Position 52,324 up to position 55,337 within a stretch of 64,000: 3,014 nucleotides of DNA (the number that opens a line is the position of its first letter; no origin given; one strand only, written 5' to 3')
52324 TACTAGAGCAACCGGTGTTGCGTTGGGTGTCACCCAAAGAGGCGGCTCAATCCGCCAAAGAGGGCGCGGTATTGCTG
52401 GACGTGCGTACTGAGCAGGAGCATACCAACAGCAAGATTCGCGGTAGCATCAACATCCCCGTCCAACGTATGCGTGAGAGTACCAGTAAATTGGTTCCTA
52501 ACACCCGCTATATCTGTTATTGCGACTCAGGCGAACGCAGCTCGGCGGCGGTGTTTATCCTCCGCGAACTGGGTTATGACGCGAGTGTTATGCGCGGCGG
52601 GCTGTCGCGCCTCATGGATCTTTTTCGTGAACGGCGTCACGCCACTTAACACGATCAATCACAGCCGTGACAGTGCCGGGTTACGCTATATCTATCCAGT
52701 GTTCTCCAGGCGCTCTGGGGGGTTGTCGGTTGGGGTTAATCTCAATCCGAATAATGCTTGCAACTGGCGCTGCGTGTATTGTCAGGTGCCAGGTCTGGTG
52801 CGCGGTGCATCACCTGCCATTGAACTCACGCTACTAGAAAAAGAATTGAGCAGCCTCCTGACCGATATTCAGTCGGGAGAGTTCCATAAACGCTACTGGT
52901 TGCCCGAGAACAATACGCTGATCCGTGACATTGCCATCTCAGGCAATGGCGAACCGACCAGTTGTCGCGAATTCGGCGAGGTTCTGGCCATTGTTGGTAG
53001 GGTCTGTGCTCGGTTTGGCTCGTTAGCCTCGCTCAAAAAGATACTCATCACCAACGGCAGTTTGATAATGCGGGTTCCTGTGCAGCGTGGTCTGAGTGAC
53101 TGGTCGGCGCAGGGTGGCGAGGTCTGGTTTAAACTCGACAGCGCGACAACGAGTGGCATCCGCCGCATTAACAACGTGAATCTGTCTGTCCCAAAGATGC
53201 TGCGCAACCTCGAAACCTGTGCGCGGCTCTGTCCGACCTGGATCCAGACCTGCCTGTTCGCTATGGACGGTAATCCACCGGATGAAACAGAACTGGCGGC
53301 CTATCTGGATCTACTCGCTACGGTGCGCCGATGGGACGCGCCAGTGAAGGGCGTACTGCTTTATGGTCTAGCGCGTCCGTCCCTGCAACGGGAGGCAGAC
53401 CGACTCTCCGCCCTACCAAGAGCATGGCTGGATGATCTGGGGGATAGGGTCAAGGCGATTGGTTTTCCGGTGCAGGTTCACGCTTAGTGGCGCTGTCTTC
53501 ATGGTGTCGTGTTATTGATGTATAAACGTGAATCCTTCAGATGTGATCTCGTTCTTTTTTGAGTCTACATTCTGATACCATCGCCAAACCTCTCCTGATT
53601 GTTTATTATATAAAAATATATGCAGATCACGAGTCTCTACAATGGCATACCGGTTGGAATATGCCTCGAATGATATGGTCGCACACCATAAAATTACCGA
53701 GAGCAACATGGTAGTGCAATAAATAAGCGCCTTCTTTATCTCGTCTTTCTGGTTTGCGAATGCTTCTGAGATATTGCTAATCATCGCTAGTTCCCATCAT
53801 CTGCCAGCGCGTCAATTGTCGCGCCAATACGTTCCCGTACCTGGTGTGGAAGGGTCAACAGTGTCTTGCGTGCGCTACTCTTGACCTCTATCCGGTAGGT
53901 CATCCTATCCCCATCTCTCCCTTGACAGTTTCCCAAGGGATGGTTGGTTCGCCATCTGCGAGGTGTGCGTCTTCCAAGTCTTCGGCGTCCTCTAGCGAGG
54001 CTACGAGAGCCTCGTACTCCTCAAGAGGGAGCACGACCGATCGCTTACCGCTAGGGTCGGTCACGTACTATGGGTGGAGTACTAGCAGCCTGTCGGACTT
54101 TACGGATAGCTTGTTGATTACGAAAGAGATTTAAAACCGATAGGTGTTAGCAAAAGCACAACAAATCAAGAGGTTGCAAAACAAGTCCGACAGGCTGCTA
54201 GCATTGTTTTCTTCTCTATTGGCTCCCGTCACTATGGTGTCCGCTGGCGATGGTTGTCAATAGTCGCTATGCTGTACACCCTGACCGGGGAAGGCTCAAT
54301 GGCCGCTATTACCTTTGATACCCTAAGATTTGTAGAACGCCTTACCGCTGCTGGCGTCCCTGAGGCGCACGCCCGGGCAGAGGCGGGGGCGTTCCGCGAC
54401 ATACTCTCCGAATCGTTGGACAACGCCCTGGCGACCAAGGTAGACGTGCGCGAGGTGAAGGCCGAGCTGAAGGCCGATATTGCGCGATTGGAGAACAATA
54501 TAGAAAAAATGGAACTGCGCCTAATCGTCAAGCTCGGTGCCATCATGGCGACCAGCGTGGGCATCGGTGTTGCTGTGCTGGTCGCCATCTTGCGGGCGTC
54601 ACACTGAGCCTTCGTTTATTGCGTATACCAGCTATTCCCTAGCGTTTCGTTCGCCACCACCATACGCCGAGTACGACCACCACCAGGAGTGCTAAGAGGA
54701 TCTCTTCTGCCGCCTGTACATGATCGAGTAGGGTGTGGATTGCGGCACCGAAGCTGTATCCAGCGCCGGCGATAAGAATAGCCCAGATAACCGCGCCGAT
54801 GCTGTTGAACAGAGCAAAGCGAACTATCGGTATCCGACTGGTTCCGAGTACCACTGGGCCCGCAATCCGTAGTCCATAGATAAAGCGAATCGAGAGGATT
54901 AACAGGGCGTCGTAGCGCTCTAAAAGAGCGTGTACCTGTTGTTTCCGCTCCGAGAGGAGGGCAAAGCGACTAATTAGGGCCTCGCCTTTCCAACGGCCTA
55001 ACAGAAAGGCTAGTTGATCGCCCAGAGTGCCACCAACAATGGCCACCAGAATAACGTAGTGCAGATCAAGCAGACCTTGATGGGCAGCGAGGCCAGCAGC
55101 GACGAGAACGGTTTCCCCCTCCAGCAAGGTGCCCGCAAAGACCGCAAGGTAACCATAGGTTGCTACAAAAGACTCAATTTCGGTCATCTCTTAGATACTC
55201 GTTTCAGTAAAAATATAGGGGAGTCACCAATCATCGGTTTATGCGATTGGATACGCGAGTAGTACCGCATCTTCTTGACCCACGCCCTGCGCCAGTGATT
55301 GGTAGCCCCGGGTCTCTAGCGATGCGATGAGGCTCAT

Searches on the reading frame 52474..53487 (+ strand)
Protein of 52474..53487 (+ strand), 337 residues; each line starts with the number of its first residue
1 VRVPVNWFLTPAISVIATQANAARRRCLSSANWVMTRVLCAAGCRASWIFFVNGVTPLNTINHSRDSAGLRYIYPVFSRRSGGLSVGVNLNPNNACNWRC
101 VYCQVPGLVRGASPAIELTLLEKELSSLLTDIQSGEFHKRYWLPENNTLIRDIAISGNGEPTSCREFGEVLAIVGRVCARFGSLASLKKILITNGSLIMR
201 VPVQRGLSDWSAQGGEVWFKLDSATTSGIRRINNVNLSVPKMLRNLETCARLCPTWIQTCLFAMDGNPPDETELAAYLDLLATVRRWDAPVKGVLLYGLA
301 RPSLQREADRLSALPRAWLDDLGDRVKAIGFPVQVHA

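Call 6: search_protein_families(library=pfam, proteins=[window:52474-53487:+], max_evalue=0.001)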
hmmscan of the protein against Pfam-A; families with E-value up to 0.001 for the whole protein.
window:52474-53487:+ (337 aa): 1 family
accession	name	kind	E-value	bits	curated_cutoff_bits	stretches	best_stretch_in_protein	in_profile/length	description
PF04055.27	Radical_SAM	-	0.00017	22.2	29.5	0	91-118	2-30/166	Radical SAM superfamily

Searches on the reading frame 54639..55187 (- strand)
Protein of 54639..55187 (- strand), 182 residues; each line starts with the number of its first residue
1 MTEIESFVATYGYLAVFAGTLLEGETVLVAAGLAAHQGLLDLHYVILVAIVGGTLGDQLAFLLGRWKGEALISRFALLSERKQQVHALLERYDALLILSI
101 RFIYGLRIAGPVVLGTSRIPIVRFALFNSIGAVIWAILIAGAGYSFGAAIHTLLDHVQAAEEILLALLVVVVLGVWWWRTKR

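Call 6: search_protein_families(library=pfam, proteins=[window:54639-55187:-], max_evalue=0.001)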
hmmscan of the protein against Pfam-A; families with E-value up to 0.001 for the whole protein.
window:54639-55187:- (182 aa): 1 family
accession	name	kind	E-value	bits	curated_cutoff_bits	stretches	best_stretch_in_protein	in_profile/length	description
PF09335.16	VTT_dom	-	1.4e-19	71.2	33.9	1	24-144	3-122/123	VTT domain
